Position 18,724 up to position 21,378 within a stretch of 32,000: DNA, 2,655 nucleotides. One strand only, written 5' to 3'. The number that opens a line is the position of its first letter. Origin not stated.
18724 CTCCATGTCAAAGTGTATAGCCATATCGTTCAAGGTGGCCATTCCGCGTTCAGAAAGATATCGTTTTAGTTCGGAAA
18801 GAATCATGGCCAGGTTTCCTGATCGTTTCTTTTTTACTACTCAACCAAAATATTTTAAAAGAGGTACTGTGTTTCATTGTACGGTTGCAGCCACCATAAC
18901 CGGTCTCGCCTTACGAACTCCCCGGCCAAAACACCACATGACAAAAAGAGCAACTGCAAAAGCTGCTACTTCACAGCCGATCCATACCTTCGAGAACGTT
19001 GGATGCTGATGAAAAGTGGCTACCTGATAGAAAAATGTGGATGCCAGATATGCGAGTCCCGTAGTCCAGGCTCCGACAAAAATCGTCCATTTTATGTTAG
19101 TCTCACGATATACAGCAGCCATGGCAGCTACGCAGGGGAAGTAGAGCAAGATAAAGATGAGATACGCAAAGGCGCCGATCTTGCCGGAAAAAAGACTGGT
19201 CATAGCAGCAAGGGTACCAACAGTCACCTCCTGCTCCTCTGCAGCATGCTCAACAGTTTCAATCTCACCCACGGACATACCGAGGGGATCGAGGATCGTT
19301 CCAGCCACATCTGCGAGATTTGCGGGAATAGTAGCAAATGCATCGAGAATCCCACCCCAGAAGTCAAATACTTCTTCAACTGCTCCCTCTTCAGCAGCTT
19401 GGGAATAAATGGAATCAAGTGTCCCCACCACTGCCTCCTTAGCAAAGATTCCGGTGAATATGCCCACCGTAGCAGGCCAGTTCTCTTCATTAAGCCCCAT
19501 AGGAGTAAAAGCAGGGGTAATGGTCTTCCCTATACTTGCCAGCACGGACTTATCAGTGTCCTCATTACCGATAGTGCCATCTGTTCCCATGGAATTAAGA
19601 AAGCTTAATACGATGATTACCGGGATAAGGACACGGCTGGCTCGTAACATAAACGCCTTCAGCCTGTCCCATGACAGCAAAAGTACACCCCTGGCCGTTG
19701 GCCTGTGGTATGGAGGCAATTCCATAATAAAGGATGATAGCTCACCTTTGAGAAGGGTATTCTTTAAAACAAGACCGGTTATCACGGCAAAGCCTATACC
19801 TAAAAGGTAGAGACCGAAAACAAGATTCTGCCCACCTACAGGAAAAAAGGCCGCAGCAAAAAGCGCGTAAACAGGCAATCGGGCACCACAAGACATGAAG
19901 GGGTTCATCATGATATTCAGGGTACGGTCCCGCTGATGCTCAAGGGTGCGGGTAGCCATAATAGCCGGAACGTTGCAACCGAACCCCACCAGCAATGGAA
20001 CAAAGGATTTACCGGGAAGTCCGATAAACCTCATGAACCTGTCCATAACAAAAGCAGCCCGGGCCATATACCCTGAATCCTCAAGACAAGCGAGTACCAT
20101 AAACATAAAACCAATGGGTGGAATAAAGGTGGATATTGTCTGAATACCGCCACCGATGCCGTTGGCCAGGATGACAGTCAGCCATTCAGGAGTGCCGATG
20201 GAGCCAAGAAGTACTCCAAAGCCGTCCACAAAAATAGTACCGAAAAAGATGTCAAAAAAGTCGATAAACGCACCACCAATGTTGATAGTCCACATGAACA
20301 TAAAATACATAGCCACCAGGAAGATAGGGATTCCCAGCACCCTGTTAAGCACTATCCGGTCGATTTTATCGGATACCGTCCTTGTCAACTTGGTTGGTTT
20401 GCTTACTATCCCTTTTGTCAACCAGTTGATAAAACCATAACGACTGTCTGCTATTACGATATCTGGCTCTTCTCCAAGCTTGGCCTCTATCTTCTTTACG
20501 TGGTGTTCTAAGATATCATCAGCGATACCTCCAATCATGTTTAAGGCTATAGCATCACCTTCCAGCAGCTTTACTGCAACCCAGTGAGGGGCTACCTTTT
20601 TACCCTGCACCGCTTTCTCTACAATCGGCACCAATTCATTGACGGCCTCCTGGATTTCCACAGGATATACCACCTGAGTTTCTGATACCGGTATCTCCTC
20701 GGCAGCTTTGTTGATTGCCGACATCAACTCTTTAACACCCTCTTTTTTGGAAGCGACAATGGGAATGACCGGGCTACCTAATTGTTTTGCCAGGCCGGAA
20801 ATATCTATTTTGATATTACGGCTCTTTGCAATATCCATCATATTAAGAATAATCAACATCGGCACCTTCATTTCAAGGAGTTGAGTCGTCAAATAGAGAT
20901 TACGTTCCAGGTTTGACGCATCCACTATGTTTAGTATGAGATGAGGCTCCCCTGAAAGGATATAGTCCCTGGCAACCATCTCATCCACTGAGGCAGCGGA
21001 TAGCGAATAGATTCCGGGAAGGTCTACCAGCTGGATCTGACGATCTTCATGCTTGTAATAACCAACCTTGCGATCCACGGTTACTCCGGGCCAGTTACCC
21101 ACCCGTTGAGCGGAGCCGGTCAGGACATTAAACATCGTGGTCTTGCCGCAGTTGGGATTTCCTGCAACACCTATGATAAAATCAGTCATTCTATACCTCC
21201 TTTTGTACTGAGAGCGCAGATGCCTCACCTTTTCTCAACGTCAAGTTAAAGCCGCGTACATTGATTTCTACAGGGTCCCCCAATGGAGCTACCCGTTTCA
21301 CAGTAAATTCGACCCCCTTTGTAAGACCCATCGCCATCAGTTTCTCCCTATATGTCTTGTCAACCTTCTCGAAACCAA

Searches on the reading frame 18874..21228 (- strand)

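Call 7: search_protein_families(library=pfam, proteins=[window:18874-21228:-])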
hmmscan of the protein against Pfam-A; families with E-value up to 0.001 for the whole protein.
window:18874-21228:- (784 aa): 7 families
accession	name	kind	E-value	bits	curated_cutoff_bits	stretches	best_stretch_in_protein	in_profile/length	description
PF02421.24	FeoB_N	-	3.7e-67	225.1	27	1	19-172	3-156/156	Ferrous iron transport protein B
PF07670.19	Gate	-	6.5e-42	142.7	29.6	2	367-460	3-103/104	Nucleoside recognition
PF07664.17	FeoB_C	-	8.1e-22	77.1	26.6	1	470-522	1-54/54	Ferrous iron transport protein B C terminus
PF01926.29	MMR_HSR1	-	1.4e-21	77.1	21.9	1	19-129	2-112/113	50S ribosome-binding GTPase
PF17910.6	FeoB_Cyto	-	1.3e-18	67.7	23.4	1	188-275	1-89/90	FeoB cytosolic helical domain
PF00009.33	GTP_EFTU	-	1.2e-05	25.5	26.5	1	48-175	54-185/188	Elongation factor Tu GTP binding domain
PF09439.16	SRPRB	-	4e-05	23.5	25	1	21-118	8-96/178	Signal recognition particle receptor beta subunit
